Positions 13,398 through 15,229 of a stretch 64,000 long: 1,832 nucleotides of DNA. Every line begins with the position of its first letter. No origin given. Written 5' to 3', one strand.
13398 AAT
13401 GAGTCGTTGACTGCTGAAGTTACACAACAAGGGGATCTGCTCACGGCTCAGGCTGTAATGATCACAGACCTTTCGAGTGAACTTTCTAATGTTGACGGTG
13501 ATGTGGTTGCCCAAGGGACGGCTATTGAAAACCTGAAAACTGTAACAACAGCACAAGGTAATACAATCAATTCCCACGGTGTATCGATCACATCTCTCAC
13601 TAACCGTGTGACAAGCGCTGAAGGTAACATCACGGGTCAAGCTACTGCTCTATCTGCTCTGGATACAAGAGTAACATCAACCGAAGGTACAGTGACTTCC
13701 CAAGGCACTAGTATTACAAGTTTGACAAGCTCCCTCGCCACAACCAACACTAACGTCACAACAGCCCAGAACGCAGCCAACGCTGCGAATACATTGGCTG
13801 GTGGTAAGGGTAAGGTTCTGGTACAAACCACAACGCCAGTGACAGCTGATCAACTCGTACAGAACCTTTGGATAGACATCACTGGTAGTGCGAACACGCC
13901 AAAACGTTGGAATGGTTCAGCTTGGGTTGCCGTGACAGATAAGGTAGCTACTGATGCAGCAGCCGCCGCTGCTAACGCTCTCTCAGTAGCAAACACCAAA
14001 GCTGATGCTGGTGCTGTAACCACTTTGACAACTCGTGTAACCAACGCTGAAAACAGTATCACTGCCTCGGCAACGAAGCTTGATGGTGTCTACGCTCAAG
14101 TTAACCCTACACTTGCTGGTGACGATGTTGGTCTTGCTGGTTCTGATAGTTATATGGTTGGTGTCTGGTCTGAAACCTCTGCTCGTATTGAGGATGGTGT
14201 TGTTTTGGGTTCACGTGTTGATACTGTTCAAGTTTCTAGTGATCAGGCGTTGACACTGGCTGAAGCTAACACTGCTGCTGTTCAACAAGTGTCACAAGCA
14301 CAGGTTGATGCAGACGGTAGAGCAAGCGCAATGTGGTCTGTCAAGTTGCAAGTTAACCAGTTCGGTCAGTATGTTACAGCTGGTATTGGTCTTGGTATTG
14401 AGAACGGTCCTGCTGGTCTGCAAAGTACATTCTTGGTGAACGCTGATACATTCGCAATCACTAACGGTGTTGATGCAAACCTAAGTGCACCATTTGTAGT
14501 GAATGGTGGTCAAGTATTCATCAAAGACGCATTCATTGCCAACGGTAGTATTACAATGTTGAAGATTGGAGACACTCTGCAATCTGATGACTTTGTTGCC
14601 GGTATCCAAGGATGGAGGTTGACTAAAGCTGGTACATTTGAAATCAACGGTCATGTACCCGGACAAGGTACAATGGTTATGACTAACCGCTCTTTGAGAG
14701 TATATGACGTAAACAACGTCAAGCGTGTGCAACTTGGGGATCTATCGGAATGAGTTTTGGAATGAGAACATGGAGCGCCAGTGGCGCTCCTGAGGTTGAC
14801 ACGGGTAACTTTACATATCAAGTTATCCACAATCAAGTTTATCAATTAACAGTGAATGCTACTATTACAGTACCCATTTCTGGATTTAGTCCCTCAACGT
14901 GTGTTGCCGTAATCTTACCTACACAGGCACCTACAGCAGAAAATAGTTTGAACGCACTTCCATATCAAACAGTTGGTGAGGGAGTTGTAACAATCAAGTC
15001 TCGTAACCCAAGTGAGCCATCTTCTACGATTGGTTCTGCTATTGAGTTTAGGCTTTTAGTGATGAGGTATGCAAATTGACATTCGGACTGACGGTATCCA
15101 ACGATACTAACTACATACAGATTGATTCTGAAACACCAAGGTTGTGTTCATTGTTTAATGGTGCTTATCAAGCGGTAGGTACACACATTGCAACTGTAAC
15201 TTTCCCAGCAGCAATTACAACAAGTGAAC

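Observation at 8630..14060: Tail tip protein J tripled in length by nested tandem repeats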

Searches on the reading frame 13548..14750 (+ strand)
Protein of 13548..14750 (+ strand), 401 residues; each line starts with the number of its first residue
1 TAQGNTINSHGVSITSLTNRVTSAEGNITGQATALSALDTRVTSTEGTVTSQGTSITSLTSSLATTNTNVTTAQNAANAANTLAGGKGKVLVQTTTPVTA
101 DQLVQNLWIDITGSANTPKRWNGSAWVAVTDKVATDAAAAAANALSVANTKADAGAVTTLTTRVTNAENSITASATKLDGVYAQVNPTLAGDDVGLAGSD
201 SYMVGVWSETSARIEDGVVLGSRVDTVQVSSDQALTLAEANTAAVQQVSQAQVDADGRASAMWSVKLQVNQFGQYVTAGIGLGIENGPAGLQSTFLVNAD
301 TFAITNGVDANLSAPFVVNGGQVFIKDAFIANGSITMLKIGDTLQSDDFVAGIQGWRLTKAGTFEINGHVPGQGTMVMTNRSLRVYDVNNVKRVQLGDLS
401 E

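Call 75: search_solved_structures(query=window:13548-14750:+, max_evalue=0.01, show_alignments=3)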
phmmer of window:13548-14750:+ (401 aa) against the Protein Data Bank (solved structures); distinct sequences matched with E-value up to 0.01: 13.
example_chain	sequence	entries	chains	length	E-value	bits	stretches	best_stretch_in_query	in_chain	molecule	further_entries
9l9p_S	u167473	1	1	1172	2.3e-24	89.5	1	232-399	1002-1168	Putative tail fiber protein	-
25vf_A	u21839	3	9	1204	1.4e-19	73.8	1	136-368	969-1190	F2-pyocin-tail-fiber | tail fiber protein of F2-pyocin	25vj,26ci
23gd_D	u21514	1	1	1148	9.5e-17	64.5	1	239-379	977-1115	J-like tail tip protein gp24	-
8xcj_Z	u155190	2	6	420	1.4e-12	50.7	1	235-332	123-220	Tip attachment protein J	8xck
9wca_J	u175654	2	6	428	2.5e-12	49.9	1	235-333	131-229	A8 gpJ 713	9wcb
8iyk_J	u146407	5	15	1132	3.8e-12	49.3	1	235-332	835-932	Tip attachment protein J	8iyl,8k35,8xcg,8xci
8jvm_F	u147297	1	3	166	1.5e-10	44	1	235-333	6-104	Tip attachment protein J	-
4lin_A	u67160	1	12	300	6.5e-06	28.8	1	12-74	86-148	Tail needle protein gp26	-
9ze4_N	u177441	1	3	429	1.2e-05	28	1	341-399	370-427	Tip attachment protein J central straight fiber domain-containing protein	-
2poh_A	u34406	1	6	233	0.00033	23.2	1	9-149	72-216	Head completion protein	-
3c9i_A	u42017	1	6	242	0.00036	23.1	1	9-149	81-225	Tail needle protein gp26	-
4zkp_A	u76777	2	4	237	0.00037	23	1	10-148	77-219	Tail needle protein gp26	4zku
4zxq_A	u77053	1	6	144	0.00056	22.5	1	10-73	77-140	Tail needle protein gp26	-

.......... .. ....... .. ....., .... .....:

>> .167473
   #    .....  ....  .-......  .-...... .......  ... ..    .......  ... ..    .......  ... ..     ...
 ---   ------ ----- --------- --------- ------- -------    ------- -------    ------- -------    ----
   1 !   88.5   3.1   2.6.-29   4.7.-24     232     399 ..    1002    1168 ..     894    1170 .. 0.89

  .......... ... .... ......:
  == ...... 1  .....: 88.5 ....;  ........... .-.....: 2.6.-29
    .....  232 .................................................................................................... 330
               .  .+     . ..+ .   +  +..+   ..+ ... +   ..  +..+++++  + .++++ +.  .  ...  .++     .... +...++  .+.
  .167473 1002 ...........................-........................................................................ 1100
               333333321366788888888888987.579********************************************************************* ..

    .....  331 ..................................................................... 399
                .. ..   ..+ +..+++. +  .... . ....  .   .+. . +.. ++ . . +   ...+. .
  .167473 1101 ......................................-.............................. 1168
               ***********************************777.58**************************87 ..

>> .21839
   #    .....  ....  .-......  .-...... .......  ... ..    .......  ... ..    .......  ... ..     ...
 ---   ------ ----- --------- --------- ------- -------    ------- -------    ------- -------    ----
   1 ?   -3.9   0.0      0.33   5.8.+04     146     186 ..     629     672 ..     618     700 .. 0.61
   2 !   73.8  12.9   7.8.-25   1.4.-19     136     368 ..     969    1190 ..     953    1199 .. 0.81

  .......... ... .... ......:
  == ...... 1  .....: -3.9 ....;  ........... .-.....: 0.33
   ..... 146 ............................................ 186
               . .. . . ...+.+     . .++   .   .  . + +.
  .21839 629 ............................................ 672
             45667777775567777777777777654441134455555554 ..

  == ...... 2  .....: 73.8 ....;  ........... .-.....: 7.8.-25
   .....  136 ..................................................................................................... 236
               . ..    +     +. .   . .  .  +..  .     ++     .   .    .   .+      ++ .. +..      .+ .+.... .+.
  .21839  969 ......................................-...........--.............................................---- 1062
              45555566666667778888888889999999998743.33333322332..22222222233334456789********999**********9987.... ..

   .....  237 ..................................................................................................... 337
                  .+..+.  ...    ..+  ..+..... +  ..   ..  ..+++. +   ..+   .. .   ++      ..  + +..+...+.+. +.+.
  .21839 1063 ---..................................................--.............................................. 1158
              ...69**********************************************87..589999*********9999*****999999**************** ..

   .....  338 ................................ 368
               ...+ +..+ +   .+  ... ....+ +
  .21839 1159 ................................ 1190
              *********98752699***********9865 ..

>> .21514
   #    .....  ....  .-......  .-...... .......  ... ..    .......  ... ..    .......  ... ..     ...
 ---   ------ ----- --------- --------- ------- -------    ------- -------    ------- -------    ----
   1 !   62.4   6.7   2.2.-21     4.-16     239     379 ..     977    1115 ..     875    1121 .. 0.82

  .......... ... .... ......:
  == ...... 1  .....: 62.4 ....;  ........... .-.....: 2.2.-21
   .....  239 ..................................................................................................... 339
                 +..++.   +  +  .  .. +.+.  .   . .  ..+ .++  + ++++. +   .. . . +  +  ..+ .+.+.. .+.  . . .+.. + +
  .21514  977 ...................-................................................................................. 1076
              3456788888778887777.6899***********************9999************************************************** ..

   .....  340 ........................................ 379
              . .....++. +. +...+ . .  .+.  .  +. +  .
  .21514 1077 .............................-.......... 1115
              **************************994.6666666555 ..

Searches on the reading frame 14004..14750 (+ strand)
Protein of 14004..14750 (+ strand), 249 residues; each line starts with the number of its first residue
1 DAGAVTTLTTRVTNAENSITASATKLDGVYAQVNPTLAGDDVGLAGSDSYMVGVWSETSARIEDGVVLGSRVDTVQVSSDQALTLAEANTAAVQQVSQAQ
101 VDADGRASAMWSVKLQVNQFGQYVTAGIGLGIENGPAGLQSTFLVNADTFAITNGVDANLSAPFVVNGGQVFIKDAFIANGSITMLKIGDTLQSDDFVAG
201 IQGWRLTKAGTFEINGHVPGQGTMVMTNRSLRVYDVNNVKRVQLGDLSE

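Call 55: find_related_loci(query=window:14004-14750:+, collection=viral_contigs, flank=10000)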
Query window:14004-14750:+ (249 aa) in viral_contigs; peptide patterns used: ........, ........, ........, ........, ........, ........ (x = any residue, [..] = any of these).
85 stretches matched a pattern; 78 encode a relative of the query (tblastn E <= 1e-3); 77 distinct loci.
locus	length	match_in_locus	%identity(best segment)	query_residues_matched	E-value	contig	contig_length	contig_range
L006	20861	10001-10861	59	2-249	3e-105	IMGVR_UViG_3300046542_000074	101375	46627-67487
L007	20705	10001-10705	60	2-244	1e-89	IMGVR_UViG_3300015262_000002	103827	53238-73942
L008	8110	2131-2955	54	8-249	8e-80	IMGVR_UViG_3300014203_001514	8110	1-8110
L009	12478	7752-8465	52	2-249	3e-70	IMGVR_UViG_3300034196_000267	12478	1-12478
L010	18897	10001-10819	47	1-248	6e-70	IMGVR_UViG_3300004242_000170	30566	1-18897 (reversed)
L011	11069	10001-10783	46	1-239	4e-65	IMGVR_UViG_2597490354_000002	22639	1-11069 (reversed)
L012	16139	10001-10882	38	10-245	1e-51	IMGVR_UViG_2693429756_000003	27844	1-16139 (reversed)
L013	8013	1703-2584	38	10-245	9e-52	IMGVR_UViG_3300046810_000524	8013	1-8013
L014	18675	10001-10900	38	4-245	7e-51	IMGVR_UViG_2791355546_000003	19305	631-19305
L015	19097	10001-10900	38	4-245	2e-50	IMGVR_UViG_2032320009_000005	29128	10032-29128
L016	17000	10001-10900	37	4-245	1e-47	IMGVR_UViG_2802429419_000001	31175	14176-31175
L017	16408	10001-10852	38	8-234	1e-47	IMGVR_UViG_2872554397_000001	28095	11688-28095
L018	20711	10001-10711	42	2-248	5e-46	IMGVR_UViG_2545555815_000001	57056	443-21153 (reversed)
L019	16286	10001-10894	37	10-248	9e-46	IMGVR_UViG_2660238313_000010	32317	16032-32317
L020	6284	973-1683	41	2-248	2e-44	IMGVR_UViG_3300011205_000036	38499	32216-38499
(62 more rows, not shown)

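Call 56: find_related_loci(query=window:14004-14750:+, collection=metagenome_contigs, flank=10000)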
Query window:14004-14750:+ (249 aa) in metagenome_contigs; peptide patterns used: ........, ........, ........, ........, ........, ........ (x = any residue, [..] = any of these).
153 stretches matched a pattern; 43 encode a relative of the query (tblastn E <= 1e-3); 43 distinct loci.
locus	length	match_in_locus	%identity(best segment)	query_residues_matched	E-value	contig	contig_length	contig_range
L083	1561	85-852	59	4-245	3e-99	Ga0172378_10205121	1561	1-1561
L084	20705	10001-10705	60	2-244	4e-90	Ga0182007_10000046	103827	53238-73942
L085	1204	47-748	59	1-245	1e-94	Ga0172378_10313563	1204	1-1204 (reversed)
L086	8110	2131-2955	54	8-249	3e-80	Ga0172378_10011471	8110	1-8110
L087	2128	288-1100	52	4-228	8e-82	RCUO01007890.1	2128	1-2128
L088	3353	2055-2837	52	8-244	1e-76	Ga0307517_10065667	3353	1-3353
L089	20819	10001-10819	47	1-248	2e-70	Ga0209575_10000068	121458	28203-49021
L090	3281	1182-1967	41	23-247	4e-47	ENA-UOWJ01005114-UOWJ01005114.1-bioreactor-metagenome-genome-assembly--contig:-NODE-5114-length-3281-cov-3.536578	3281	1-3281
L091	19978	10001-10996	36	4-245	1e-43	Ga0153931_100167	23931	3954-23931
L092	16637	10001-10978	45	10-245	1e-42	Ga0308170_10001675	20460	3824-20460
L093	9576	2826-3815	44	10-248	3e-37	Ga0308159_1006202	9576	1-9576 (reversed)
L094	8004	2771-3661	34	4-214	7e-30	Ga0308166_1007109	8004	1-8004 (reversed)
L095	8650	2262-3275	43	4-239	4e-29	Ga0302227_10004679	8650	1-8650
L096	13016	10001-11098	38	3-188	5e-27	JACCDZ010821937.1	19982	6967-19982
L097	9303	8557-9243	49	2-105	9e-24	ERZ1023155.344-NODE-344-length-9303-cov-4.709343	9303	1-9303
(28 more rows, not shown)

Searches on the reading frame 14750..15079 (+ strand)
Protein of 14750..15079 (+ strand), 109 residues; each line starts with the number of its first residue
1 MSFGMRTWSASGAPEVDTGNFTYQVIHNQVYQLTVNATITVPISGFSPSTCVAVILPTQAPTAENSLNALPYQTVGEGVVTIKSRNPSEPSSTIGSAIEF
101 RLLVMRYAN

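Call 7: search_protein_families(library=phrogs, proteins=[window:14750-15079:+], max_evalue=0.001)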
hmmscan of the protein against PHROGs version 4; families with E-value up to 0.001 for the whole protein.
window:14750-15079:+ (109 aa): 2 families
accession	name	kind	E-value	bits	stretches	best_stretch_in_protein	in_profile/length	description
phrog_4047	-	unknown function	7.6e-20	72.5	1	1-104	1-97/101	-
phrog_7961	-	unknown function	3.1e-12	48.1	1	1-108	1-106/108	-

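Call 26: search_protein_families(library=pfam, proteins=[window:14750-15079:+], max_evalue=10)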
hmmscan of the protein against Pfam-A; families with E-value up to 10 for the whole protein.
window:14750-15079:+ (109 aa): 0 families

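Call 91: search_solved_structures(query=window:14750-15079:+, max_evalue=1)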
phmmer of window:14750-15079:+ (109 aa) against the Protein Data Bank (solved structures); distinct sequences matched with E-value up to 1: 1.
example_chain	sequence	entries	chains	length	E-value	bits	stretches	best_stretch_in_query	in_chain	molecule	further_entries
2d5w_A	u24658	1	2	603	0.52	13.8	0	10-66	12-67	peptide ABC transporter, peptide-binding protein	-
